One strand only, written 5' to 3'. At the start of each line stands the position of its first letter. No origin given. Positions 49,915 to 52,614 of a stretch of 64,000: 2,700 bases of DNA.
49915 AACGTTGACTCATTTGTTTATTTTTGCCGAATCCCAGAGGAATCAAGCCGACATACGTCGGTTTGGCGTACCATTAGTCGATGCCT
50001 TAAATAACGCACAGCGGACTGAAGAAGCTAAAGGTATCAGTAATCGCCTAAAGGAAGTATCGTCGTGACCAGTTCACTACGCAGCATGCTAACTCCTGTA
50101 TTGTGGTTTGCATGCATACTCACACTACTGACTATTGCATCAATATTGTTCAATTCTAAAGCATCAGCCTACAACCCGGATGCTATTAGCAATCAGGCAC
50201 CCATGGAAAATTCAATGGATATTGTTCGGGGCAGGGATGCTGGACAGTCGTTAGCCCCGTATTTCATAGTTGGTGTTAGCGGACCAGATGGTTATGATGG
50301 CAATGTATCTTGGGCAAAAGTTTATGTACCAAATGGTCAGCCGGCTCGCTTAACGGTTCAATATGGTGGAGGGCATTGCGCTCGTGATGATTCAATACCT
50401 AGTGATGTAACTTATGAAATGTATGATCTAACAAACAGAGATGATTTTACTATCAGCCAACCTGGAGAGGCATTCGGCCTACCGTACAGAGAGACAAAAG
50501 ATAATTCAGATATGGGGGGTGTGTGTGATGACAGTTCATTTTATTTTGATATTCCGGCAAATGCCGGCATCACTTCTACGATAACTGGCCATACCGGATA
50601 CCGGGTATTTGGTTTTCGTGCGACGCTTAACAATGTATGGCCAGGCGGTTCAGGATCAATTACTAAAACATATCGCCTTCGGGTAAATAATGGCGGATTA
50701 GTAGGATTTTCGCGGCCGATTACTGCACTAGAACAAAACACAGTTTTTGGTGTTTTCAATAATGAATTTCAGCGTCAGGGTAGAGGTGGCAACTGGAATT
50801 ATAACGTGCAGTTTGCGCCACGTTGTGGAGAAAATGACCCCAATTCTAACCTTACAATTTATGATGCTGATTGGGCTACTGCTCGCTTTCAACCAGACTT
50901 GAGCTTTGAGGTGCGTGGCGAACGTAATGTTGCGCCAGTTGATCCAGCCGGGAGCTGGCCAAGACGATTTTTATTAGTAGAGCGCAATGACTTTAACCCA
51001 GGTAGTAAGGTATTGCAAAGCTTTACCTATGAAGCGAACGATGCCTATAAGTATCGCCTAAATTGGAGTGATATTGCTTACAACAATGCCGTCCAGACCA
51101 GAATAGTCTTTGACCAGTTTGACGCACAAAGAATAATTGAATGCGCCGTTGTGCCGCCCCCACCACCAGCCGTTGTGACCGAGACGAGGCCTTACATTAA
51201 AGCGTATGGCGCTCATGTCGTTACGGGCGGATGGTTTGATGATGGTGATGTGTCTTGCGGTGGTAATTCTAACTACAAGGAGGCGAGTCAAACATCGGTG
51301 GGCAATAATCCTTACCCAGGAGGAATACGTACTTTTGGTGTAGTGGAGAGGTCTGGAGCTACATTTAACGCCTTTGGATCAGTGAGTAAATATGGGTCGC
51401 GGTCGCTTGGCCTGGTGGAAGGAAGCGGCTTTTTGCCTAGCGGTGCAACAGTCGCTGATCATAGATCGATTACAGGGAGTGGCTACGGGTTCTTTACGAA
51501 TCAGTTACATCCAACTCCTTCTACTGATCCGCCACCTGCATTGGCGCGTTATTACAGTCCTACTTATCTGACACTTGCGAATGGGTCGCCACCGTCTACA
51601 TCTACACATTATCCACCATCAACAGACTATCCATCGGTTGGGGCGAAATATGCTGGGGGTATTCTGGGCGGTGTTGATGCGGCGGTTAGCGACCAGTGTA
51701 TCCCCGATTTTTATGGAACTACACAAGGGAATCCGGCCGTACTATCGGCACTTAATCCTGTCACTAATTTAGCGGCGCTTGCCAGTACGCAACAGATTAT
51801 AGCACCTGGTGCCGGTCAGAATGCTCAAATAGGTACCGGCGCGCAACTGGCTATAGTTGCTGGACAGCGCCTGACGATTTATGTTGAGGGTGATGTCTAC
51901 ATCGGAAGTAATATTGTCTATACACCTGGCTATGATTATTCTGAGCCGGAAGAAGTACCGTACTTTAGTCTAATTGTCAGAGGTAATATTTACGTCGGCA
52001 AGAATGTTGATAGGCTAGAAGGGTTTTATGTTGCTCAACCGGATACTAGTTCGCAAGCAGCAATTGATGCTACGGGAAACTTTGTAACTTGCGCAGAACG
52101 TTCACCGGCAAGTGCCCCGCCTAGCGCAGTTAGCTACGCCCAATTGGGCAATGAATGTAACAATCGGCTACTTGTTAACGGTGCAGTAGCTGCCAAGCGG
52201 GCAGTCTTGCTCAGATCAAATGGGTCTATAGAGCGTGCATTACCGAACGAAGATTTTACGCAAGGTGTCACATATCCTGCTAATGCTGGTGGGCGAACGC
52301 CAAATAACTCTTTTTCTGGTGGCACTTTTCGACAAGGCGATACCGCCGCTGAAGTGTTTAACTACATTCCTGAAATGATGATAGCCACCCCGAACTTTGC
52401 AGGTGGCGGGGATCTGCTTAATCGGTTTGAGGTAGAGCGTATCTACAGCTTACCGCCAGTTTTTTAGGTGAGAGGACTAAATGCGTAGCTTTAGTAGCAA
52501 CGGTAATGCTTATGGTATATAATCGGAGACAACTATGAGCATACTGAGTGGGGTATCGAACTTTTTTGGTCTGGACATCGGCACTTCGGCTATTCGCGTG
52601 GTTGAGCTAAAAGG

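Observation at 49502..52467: Translationally coupled membrane protein plus 800-aa secreted orphan directly upstream of pilM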

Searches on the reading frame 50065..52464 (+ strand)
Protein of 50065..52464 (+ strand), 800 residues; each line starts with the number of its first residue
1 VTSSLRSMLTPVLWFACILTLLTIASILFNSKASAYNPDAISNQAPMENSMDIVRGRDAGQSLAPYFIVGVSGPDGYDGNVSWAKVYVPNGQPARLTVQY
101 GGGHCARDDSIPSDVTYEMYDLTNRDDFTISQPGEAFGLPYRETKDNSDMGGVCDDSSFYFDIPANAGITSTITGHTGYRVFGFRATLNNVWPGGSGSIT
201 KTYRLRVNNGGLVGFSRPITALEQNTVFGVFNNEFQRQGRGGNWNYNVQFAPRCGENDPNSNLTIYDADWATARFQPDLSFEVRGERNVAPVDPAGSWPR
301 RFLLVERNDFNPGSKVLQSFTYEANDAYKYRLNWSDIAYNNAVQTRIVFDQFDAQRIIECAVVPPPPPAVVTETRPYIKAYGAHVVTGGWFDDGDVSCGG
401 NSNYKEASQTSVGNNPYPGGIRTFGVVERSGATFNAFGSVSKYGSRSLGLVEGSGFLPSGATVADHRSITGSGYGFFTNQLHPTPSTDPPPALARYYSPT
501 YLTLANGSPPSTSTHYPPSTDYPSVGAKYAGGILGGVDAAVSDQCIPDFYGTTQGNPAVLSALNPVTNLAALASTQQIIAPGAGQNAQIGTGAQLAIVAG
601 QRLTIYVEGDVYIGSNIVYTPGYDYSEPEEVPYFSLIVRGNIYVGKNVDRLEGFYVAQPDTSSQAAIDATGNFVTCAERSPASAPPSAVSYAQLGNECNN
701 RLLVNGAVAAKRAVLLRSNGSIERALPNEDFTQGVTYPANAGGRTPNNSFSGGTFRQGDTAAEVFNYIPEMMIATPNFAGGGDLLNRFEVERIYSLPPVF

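Call 4: search_protein_families(library=pfam, proteins=[window:50065-52464:+], max_evalue=1)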
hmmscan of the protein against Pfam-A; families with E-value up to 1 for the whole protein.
window:50065-52464:+ (800 aa): 0 families

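Call 5: find_homologous_proteins(query=window:50065-52464:+)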
Query window:50065-52464:+ (800 aa): 3 proteins with E <= 0.001 among 8000 candidates.
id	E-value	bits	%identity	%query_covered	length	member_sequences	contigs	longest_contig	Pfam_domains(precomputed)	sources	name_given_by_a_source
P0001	0.0e+0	1843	100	100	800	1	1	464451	-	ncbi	-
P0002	4.4e-274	930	58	99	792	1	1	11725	-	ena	-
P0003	2.4e-44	170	30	55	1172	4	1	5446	-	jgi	-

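Call 8: find_encoding_contigs(protein=P0002, flank=10000)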
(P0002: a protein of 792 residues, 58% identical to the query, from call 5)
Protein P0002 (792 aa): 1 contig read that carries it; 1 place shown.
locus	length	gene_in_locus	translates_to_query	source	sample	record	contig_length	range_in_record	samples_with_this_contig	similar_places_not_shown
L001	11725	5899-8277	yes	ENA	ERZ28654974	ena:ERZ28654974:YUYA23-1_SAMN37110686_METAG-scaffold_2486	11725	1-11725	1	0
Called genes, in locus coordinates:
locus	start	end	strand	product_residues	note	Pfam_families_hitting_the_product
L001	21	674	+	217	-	-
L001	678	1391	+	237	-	PF01479:S4, PF22421:SYY_C-terminal (weak), PF01728:FtsJ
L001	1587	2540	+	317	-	PF13354:Beta-lactamase2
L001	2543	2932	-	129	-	PF14079:DUF4260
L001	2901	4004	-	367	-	PF02421:FeoB_N, PF01926:MMR_HSR1, PF06071:YchF-GTPase_C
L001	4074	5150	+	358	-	-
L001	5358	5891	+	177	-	-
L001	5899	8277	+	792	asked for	-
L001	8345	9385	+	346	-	PF14450:FtsA (faint), PF25216:Volactin (faint), PF11104:PilM_2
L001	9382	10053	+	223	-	PF05137:PilN (faint)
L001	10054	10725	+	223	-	-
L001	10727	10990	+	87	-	-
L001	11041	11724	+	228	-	?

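Call 9: find_encoding_contigs(protein=P0003, flank=10000)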
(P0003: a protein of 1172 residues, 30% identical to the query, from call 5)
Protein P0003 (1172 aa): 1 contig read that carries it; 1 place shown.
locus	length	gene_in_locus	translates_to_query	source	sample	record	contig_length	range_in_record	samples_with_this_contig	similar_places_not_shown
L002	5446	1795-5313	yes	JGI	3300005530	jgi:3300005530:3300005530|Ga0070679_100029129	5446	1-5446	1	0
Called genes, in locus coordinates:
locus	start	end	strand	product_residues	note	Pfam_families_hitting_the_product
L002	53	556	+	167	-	-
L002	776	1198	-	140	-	-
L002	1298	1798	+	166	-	-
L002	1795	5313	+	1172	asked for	-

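Call 13: find_homologous_proteins(query=A1, max_evalue=0.01)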
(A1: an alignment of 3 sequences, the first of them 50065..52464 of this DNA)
Query A1 (3 sequences) (800 aa, profile of the alignment): 2 proteins with E <= 0.01 among 8000 candidates.
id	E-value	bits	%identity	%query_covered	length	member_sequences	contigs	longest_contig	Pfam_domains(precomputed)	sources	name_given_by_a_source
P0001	0.0e+0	1462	100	100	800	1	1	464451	-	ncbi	-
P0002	0.0e+0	1448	58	99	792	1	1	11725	-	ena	-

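Call 16: search_protein_families(library=ncbifam, proteins=[window:50065-52464:+], max_evalue=1)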
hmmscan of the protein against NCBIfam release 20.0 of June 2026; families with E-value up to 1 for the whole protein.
window:50065-52464:+ (800 aa): 0 families

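Call 17: search_solved_structures(query=A1, max_evalue=10)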
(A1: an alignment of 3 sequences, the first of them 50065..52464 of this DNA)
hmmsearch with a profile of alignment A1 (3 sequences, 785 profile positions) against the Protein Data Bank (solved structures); distinct sequences matched with E-value up to 10: 1.
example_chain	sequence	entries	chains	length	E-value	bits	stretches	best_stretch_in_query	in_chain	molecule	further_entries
1zun_B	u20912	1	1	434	1.5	10.3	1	86-162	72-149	sulfate adenylate transferase, subunit 1/adenylylsulfate kinase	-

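Call 20: find_related_loci(query=A1, collection=genome_contigs, flank=10000)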
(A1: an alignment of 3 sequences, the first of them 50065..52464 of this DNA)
Query A1 (800 aa) in genome_contigs; peptide patterns used: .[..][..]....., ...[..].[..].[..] (x = any residue, [..] = any of these).
108 stretches matched a pattern, but none encodes a relative of the query by tblastn (E <= 1e-3).

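Call 22: list_cluster_members(proteins=[P0001, P0004, P0002, P0003])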
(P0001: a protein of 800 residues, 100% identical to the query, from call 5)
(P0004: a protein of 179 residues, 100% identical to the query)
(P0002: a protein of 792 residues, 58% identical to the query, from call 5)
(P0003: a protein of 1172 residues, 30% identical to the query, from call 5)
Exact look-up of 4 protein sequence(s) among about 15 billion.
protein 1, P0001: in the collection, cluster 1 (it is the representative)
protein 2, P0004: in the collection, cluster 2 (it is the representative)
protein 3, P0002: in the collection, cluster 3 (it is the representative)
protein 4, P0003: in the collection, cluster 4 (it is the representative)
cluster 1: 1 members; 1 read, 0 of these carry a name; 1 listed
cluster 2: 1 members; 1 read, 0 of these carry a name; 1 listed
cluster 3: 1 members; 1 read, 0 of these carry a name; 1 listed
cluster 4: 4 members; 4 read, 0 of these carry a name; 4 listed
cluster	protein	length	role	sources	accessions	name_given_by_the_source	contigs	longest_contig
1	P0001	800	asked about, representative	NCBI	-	-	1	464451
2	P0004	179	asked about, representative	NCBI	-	-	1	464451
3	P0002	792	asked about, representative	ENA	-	-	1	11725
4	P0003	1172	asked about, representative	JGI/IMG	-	-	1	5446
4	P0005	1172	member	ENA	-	-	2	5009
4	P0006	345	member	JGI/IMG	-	-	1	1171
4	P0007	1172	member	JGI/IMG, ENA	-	-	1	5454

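Call 26: find_encoding_contigs(protein=P0001, flank=1000, max_places=2)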
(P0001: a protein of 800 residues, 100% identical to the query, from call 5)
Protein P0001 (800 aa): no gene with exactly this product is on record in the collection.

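Call 27: predict_structure(alignment_id=A1)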
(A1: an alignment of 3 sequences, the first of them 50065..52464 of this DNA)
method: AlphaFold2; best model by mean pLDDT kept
length: 800 residues; sequences in the alignment: 3
mean_pLDDT: 33.7   pTM: 0.31
mean pLDDT of the five models: 33.7, 28.9, 28.6, 27.2, 25.5
residues with pLDDT >= 90: 0; 70-90: 3; 50-70: 87; < 50: 710
segments of 3 or more residues with pLDDT < 50: 1-9, 21-67, 71-81, 101-112, 123-140, 148-157, 172-177, 192-200, 214-283, 285-333, 335-800
pLDDT, mean of each block of 10 residues (from residue 1): 43 55 41 26 27 28 42 40 58 65 36 56 38 35 51 47 64 49 59 45 55 39 23 27 36 34 39 35 45 35 35 40 44 42 34 28 23 23 21 23 23 24 23 21 22 22 22 21 24 22 23 23 22 21 22 26 28 32 35 37 42 41 33 41 39 36 32 32 30 31 27 24 26 28 27 32 26 24 23 22
secondary structure, 60 per line:
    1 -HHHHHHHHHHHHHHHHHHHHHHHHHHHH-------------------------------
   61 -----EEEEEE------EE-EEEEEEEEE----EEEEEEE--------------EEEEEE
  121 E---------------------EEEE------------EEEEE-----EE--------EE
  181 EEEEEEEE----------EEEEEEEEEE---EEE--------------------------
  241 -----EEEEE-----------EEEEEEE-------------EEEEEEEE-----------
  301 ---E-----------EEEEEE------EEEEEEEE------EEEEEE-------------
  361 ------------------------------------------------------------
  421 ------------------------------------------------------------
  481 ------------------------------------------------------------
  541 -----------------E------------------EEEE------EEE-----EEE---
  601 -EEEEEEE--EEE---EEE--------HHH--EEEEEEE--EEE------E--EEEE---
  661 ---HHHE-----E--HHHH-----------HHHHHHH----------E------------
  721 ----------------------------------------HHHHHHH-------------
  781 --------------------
elements in order (helices of 4 or more, strands of 3 or more residues): H2-29 E66-71 E81-89 E94-100 E115-121 E143-146 E159-163 E179-188 E199-208 E212-214 E246-250 E262-268 E282-289 E316-321 E328-335 E342-347 E577-580 E587-589 E595-597 E602-608 E611-613 E617-619 E633-639 E642-644 E654-657 H676-679 H691-697 H761-767

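Call 28: search_protein_representatives(alignment_id=A1)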
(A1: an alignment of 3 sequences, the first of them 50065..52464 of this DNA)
Query: 3 sequences, 785 profile positions. Proteins with E-value up to 0.001 (for the whole library): 2225; up to 1e-10: 1629; up to 1e-30: 141. The best 150 are listed.
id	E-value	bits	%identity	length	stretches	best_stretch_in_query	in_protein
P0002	0.0e+00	1447.9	-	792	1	4-785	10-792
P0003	4.5e-283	957.9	-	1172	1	1-785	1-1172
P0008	1.3e-134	466.9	-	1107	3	2-477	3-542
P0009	2.1e-111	390.1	-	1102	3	13-361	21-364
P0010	7.5e-107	375.1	-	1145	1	10-785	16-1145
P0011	3.0e-101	356.6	-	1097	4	13-501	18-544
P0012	1.2e-98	347.9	-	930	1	13-785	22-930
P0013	1.9e-96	340.7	-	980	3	19-371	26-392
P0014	3.4e-95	336.5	-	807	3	26-350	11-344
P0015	7.8e-95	335.3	-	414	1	10-364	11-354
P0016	3.2e-93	330.0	-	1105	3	7-406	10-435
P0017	1.1e-92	328.2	-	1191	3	14-508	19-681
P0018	4.4e-90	319.6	-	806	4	6-371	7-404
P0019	2.4e-87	310.6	-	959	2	6-714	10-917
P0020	2.1e-85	304.2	-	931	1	14-785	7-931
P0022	6.1e-81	289.4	-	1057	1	10-785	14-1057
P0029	9.6e-76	272.2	-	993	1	3-785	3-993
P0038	2.7e-63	231.0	-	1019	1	15-785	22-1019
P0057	1.8e-45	172.1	-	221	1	520-785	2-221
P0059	1.0e-44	169.6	-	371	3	513-719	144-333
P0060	2.4e-44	168.4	-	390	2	496-785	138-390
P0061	3.7e-44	167.8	-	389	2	520-785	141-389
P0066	1.6e-42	162.3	-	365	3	520-712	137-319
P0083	2.3e-39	151.9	-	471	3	506-710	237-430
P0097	2.4e-36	141.9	-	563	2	516-785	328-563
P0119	2.3e-33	132.1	-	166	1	597-785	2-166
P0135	1.0e-31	126.6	-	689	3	579-718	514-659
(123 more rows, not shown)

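Call 30: search_protein_families(library=pfam, proteins=[P0059, P0060, P0061, P0066, P0010, P0012, P0083, P0097, P0008, P0135], max_evalue=0.01)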
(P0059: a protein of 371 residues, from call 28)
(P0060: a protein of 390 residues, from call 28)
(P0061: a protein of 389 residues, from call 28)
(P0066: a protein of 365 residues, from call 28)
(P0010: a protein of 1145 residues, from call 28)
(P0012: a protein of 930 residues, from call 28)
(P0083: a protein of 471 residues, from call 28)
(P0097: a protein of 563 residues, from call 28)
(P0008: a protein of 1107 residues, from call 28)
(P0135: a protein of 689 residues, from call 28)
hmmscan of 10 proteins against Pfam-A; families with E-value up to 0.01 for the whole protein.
P0059 (371 aa): 0 families

P0060 (390 aa): 0 families

P0061 (389 aa): 0 families

P0066 (365 aa): 0 families

P0010 (1145 aa): 0 families

P0012 (930 aa): 1 family
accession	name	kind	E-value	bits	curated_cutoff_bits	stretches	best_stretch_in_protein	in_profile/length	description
PF16158.11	N_BRCA1_IG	-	0.0035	18.3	28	0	386-469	10-101/108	Ig-like domain from next to BRCA1 gene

P0083 (471 aa): 1 family
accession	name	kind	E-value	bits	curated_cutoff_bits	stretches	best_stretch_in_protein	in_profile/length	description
PF01833.30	TIG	-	2e-06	28.1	20.9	1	34-114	1-83/84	IPT/TIG domain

P0097 (563 aa): 0 families

P0008 (1107 aa): 0 families

P0135 (689 aa): 0 families

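Call 31: search_protein_families(library=ncbifam, proteins=[P0059, P0060, P0061, P0066, P0010, P0012, P0083, P0097, P0008, P0135], max_evalue=0.01)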
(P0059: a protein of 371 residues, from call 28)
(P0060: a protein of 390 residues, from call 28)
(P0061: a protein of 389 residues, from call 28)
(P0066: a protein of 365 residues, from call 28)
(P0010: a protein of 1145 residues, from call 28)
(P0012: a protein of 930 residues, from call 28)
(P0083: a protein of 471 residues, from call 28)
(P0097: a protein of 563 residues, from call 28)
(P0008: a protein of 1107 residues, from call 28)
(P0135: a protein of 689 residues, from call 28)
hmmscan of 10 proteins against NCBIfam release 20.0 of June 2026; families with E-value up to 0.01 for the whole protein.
P0059 (371 aa): 0 families

P0060 (390 aa): 0 families

P0061 (389 aa): 0 families

P0066 (365 aa): 0 families

P0010 (1145 aa): 0 families

P0012 (930 aa): 0 families

P0083 (471 aa): 0 families

P0097 (563 aa): 0 families

P0008 (1107 aa): 0 families

P0135 (689 aa): 0 families

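Call 41: predict_structure(alignment_id=A3)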
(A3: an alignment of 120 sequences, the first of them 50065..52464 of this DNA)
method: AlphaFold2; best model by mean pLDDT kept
length: 800 residues; sequences in the alignment: 120
mean_pLDDT: 74.1   pTM: 0.56
mean pLDDT of the five models: 74.1, 73.5, 72.1, 71.4, 71.3
residues with pLDDT >= 90: 238; 70-90: 260; 50-70: 152; < 50: 150
segments of 3 or more residues with pLDDT < 50: 1-3, 30-33, 127-138, 362-370, 409-412, 455-471, 481-529, 532-536, 734-754, 781-800
pLDDT, mean of each block of 10 residues (from residue 1): 53 88 74 58 95 86 93 75 96 96 84 87 59 41 85 74 94 90 93 74 95 93 85 79 92 89 83 72 84 63 71 68 89 91 92 82 43 81 85 71 56 60 74 68 82 56 44 72 45 39 41 41 43 52 82 78 68 64 70 89 91 93 87 93 93 95 89 86 54 76 93 91 65 49 39 52 90 80 42 41
secondary structure, 60 per line:
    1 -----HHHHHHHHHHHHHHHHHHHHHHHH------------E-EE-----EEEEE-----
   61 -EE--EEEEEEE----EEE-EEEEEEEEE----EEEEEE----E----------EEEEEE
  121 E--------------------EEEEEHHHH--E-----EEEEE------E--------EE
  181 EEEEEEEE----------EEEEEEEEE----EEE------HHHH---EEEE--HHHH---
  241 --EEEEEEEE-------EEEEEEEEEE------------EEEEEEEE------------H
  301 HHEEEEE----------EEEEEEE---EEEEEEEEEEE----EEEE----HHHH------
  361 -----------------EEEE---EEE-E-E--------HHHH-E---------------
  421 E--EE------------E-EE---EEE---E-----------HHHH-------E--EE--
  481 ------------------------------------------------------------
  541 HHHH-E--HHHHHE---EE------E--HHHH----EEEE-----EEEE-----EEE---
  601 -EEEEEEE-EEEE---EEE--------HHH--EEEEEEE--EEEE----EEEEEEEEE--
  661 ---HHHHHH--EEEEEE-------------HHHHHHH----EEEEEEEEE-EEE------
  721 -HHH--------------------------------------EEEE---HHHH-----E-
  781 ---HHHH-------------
elements in order (helices of 4 or more, strands of 3 or more residues): H6-29 E51-55 E66-72 E77-79 E81-89 E94-99 E115-121 E142-146 H147-150 E159-163 E179-188 E199-207 E212-214 H221-224 E228-231 H234-237 E243-250 E258-267 E280-287 E303-307 E318-324 E328-338 E343-346 H351-354 E378-381 E385-387 H400-403 E445-447 H463-466 H541-544 H549-553 H569-572 E577-580 E586-589 E595-597 E602-608 E610-613 E617-619 E633-639 E642-645 E650-658 H664-669 E672-677 H691-697 E702-710 E712-714 E763-766 H770-773 H784-787

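Call 53: fold_search(model_id=the predicted structure, library=pdb)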
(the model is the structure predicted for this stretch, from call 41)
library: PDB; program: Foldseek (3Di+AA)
matches with E <= 10: 1341; with E <= 0.001: 4
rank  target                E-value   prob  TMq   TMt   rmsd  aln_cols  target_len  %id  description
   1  3mih                  1.7e-04  0.41  0.08  0.14  16.8       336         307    9  Oxidized (Cu2+) peptidylglycine alpha-hydroxylating monooxygenase (PHM) with bound azide, obtained in the presence of su (released 2010-11-24)
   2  8dsn_K                4.6e-04  0.38  0.09  0.15  16.5       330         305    9  Peptidylglycine alpha hydroxylating monoxygenase, Q272A (released 2023-03-22)
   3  1yi9                  6.1e-04  0.51  0.09  0.19  17.9       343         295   10  Crystal Structure Analysis of the oxidized form of the M314I mutant of Peptidylglycine alpha-Hydroxylating Monooxygenase (released 2005-11-15)
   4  9efi_A                9.6e-04  0.38  0.08  0.09  29.6       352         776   10  VIP3Cb1 Protoxin Structure (released 2025-06-18)
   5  9efg_A                1.1e-03  0.44  0.09  0.10  29.9       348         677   11  VIP3Cb1 Toxin structure (released 2025-06-18)
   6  4nwv_C                1.5e-03  0.25  0.10  0.19  19.7       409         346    9  Crystal structure of Orsay virus-like particle (released 2014-08-20)
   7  8wos_A                3.1e-03  0.60  0.10  0.12  15.2       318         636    9  Cryo-EM structure of human SIDT1 protein with C1 symmetry at low pH (released 2024-03-20)
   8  1bmv_2                3.3e-03  0.38  0.10  0.18  18.1       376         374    7  PROTEIN-RNA INTERACTIONS IN AN ICOSAHEDRAL VIRUS AT 3.0 ANGSTROMS RESOLUTION (released 1989-10-09)
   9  9nau_A                3.9e-03  0.30  0.11  0.21  21.0       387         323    8  CryoEM structure of capsid from human astrovirus 1 in complex with human neonatal Fc receptor (released 2026-02-18)
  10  1opo_C                4.1e-03  0.47  0.11  0.25  15.9       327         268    8  THE STRUCTURE OF CARNATION MOTTLE VIRUS (released 2003-04-01)
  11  1ny7_2                4.1e-03  0.44  0.10  0.20  18.7       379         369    8  COWPEA MOSAIC VIRUS (CPMV) (released 2003-03-18)
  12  4h3w_B                4.1e-03  0.25  0.09  0.19  21.5       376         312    8  Crystal structure of a putative secreted protein (BDI_1231) from Parabacteroides distasonis ATCC 8503 at 2.00 A resolu (released 2012-11-14)
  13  9uyh_A                4.6e-03  0.25  0.09  0.17  21.0       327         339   10  Cryo-EM structure of the G protein-coupled receptor 1 (GPR1) bound to chemerin and beta-arrestin 1 (Conformation 1) (released 2025-11-19)
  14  4h3w_A                4.9e-03  0.16  0.08  0.16  23.7       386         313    8  Crystal structure of a putative secreted protein (BDI_1231) from Parabacteroides distasonis ATCC 8503 at 2.00 A resolu (released 2012-11-14)
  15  1b35_B                6.1e-03  0.75  0.11  0.27  11.4       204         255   12  CRICKET PARALYSIS VIRUS (CRPV) (released 1999-08-09)
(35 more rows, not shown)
